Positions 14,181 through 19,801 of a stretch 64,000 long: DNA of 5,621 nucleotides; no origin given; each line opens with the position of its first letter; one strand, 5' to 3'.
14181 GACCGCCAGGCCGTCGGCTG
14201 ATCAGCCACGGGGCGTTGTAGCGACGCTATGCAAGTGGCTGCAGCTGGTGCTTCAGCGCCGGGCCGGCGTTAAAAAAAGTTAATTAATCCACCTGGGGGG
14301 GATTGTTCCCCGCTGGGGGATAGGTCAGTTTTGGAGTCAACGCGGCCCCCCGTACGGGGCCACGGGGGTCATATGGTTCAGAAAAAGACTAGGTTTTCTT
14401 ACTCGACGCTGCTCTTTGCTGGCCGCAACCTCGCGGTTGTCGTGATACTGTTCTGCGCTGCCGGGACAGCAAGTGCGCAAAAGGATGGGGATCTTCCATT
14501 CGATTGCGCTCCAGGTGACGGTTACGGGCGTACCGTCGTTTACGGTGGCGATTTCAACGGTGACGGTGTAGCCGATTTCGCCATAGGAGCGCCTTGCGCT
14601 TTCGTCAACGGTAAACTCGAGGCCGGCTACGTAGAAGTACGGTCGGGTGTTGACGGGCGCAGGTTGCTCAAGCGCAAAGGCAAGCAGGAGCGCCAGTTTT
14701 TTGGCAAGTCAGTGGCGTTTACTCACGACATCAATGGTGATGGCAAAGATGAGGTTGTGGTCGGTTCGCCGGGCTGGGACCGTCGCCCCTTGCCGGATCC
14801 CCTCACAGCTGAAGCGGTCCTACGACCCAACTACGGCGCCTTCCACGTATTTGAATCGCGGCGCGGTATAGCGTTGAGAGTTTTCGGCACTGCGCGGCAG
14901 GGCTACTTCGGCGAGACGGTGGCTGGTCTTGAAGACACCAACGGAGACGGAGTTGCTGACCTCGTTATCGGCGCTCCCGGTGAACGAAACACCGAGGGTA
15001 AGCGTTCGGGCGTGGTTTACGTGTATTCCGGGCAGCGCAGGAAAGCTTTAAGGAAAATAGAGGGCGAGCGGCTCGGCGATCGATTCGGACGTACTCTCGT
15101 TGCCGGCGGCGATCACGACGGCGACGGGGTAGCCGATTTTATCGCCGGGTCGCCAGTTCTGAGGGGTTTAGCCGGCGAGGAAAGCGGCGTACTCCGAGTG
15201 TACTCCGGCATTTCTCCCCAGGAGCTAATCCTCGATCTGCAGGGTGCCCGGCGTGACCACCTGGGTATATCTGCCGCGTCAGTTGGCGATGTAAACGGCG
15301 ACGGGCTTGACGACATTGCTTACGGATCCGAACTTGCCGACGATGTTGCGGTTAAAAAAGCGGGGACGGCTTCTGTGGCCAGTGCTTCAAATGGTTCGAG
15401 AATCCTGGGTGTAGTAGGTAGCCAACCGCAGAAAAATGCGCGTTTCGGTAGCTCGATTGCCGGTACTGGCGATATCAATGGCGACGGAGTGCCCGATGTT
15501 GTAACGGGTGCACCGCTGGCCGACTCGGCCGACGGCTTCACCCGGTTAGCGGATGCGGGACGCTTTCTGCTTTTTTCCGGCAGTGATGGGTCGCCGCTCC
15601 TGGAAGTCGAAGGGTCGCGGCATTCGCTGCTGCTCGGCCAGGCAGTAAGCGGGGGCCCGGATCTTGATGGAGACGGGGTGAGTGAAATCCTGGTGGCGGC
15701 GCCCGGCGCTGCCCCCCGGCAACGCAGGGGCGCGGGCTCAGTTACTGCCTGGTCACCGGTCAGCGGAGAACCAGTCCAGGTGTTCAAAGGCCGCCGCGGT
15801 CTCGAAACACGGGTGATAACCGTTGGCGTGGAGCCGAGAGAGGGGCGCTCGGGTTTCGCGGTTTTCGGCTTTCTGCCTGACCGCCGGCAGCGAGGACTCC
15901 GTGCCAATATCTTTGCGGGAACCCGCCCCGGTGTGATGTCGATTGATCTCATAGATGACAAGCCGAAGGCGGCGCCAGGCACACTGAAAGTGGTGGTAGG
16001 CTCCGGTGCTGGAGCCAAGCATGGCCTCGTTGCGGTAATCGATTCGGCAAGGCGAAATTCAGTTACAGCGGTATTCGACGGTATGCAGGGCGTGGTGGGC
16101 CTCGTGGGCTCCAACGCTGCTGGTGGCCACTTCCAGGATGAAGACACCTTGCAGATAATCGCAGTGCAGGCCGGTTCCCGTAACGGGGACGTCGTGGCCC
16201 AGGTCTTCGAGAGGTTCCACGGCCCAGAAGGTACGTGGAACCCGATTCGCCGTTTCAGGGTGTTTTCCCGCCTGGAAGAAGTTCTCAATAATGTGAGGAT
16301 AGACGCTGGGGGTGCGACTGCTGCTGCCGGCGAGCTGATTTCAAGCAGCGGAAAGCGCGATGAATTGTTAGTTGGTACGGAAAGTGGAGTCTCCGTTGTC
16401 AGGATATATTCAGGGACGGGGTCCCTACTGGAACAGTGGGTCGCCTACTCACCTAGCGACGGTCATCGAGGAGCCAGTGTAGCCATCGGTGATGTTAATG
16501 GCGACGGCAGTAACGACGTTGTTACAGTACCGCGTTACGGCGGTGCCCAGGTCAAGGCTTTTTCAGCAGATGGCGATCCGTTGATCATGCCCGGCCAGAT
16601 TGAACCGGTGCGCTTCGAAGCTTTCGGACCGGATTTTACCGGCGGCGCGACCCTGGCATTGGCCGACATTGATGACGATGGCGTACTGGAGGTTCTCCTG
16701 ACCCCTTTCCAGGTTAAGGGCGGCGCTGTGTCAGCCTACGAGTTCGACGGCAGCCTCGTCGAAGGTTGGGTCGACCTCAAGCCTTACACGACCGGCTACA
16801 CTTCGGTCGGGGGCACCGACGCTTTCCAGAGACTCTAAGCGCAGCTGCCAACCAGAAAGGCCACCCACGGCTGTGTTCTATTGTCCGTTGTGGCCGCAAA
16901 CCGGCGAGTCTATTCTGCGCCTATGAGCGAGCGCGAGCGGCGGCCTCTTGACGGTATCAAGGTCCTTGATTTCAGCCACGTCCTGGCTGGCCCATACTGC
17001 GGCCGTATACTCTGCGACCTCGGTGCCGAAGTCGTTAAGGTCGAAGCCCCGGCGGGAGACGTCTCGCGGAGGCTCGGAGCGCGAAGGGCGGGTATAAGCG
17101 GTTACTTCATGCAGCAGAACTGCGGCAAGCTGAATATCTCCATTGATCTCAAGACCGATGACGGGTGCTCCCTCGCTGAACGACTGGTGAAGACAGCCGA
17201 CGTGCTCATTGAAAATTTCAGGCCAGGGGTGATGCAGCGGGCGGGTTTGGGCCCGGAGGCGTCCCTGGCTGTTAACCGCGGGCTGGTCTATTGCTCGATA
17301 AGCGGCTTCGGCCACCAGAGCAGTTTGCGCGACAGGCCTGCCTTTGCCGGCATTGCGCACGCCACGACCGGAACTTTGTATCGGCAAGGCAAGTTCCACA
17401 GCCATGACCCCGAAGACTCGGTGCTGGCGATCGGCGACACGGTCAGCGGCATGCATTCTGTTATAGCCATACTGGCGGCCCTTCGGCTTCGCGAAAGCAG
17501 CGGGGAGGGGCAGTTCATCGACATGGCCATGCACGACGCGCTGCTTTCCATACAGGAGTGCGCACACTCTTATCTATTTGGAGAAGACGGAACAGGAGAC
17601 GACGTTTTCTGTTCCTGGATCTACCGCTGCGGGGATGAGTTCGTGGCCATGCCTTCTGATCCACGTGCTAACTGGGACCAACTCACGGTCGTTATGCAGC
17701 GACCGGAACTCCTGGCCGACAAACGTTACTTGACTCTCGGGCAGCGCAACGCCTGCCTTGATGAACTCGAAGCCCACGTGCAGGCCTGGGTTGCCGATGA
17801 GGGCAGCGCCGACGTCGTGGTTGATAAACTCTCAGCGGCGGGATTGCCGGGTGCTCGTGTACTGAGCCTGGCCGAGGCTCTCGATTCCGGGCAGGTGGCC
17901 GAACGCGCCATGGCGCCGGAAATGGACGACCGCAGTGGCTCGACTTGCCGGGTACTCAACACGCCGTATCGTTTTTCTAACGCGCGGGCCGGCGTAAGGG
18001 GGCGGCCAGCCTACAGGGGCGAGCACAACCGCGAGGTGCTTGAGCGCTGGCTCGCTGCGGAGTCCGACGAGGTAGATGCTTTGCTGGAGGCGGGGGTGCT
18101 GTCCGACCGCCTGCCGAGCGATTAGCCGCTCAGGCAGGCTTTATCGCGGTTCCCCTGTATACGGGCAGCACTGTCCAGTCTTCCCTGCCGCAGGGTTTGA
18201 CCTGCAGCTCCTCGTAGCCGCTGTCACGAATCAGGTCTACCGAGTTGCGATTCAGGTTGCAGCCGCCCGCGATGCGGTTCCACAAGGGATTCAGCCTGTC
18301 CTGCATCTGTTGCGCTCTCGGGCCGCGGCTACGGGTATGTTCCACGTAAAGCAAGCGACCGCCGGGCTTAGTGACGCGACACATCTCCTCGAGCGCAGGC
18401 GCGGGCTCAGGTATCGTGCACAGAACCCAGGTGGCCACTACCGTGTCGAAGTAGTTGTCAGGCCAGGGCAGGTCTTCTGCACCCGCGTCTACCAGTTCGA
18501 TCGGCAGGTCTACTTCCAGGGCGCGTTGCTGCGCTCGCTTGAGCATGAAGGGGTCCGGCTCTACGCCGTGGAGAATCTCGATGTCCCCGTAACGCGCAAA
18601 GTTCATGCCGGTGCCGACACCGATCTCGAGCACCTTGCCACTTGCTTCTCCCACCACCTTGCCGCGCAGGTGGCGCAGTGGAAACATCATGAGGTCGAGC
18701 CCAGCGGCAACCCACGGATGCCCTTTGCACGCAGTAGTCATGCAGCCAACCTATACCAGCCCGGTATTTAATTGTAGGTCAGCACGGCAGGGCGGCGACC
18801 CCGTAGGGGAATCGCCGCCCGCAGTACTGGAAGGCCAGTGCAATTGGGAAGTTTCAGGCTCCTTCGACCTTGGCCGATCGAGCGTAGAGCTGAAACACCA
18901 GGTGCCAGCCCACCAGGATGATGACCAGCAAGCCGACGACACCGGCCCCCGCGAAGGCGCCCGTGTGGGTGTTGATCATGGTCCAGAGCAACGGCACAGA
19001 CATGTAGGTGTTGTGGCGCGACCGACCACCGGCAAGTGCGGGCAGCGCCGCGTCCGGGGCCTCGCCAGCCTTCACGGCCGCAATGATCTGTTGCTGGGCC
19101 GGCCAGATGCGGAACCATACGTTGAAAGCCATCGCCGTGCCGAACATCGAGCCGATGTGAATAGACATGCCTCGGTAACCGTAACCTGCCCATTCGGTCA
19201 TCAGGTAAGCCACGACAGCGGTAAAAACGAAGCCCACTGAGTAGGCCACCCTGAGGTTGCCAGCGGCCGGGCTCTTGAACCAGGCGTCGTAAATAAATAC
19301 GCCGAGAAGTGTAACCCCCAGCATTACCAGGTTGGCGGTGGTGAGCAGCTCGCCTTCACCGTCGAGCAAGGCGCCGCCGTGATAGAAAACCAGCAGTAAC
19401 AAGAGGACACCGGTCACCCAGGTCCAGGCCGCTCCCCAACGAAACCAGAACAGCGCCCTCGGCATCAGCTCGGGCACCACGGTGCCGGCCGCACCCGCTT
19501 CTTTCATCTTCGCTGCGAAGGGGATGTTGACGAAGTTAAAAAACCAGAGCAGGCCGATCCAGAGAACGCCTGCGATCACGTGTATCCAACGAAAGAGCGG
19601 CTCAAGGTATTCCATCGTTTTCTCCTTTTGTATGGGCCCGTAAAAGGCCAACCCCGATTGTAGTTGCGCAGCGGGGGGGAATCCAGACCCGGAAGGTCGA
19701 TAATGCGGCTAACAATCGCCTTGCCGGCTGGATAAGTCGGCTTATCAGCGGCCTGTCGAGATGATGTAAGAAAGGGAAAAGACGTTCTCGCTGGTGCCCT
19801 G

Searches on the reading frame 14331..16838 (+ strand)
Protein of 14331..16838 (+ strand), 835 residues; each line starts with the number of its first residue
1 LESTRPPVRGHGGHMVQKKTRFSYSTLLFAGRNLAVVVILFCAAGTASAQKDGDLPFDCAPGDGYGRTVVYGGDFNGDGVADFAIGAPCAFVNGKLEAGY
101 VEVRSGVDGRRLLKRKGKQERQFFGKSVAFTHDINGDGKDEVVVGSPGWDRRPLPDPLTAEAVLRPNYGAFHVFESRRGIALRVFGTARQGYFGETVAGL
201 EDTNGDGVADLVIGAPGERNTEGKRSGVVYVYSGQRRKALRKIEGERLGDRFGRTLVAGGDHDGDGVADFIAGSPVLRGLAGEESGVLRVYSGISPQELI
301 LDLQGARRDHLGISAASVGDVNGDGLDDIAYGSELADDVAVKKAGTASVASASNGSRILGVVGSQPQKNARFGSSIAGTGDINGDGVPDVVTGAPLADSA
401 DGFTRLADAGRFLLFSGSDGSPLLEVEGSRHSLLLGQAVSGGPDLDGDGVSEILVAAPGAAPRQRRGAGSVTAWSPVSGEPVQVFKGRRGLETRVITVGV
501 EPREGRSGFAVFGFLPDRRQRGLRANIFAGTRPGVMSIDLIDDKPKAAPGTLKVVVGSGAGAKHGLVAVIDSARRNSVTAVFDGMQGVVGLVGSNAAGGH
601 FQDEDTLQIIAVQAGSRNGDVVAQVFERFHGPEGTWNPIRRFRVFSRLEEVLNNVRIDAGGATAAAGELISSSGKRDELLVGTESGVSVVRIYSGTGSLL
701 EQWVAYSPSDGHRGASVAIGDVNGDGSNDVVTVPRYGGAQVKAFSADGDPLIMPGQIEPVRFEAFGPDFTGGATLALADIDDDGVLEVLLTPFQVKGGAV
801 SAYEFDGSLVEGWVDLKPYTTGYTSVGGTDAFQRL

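Call 9: search_protein_families(library=pfam, proteins=[window:14331-16838:+])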
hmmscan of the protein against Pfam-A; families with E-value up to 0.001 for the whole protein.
window:14331-16838:+ (835 aa): 2 families
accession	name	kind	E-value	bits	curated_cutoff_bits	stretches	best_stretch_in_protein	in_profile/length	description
PF01839.29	FG-GAP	-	5.7e-52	173.3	22.1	7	193-232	1-37/37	FG-GAP repeat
PF13517.12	FG-GAP_3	-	2.3e-26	92.6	26.9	2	676-731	7-60/61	FG-GAP-like repeat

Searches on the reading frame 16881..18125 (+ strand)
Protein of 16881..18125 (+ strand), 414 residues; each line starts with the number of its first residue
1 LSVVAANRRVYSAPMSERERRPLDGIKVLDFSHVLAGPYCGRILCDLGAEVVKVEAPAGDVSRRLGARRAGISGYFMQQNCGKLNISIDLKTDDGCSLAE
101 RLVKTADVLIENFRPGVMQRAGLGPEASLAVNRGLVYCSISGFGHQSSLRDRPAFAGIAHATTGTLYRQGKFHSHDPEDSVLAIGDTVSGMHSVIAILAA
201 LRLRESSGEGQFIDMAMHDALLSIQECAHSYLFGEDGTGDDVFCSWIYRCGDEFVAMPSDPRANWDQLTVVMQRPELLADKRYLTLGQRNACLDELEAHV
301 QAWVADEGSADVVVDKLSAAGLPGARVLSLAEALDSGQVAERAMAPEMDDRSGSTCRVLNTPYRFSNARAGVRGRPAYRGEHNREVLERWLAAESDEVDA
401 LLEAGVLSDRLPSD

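Call 9: search_protein_families(library=pfam, proteins=[window:16881-18125:+])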
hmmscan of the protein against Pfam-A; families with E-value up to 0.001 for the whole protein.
window:16881-18125:+ (414 aa): 1 family
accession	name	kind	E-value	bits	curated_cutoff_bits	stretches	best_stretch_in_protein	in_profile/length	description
PF02515.22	CoA_transf_3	-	2.9e-92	310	23.3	1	23-383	1-366/366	CoA-transferase family III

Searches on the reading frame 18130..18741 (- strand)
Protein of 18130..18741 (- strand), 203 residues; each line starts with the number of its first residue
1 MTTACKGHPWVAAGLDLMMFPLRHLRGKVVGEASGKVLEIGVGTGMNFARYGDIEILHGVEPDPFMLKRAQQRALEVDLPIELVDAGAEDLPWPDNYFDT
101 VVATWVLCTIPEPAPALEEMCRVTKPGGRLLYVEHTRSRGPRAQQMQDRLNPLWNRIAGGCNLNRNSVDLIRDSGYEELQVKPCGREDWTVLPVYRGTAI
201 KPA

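Call 12: search_protein_families(library=pfam, proteins=[window:18130-18741:-])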
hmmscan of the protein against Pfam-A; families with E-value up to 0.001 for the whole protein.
window:18130-18741:- (203 aa): 6 families
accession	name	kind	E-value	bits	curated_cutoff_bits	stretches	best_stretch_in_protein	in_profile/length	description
PF08241.18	Methyltransf_11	-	6.8e-21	75.2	21.2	1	38-131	1-94/95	Methyltransferase domain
PF13649.12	Methyltransf_25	-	2.2e-16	60.8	27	1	37-128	1-97/97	Methyltransferase domain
PF13847.12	Methyltransf_31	-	2.4e-13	50.5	27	1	35-136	5-113/145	Methyltransferase domain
PF01209.24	Ubie_methyltran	-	4.4e-11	43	20.1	1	57-141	75-160/233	ubiE/COQ5 methyltransferase family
PF08242.18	Methyltransf_12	-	7.7e-11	43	30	1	38-130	1-98/98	Methyltransferase domain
PF13489.12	Methyltransf_23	-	7.6e-10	39.2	27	1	31-147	20-130/164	Methyltransferase domain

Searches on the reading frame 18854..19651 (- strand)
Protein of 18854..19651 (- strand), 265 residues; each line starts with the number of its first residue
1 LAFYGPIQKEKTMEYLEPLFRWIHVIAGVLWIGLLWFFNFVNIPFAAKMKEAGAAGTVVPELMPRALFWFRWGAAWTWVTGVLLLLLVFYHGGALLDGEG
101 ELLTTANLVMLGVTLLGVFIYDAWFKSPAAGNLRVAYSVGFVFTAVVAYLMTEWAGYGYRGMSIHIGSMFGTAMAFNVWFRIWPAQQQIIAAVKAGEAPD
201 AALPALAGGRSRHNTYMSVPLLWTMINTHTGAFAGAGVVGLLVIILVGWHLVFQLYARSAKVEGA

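Call 9: search_protein_families(library=pfam, proteins=[window:18854-19651:-])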
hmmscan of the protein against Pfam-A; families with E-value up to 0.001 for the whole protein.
window:18854-19651:- (265 aa): 1 family
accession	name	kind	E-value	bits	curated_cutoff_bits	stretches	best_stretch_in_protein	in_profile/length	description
PF06181.16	Urate_ox_N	-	3.8e-41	141.9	26.9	1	12-247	3-257/295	Urate oxidase N-terminal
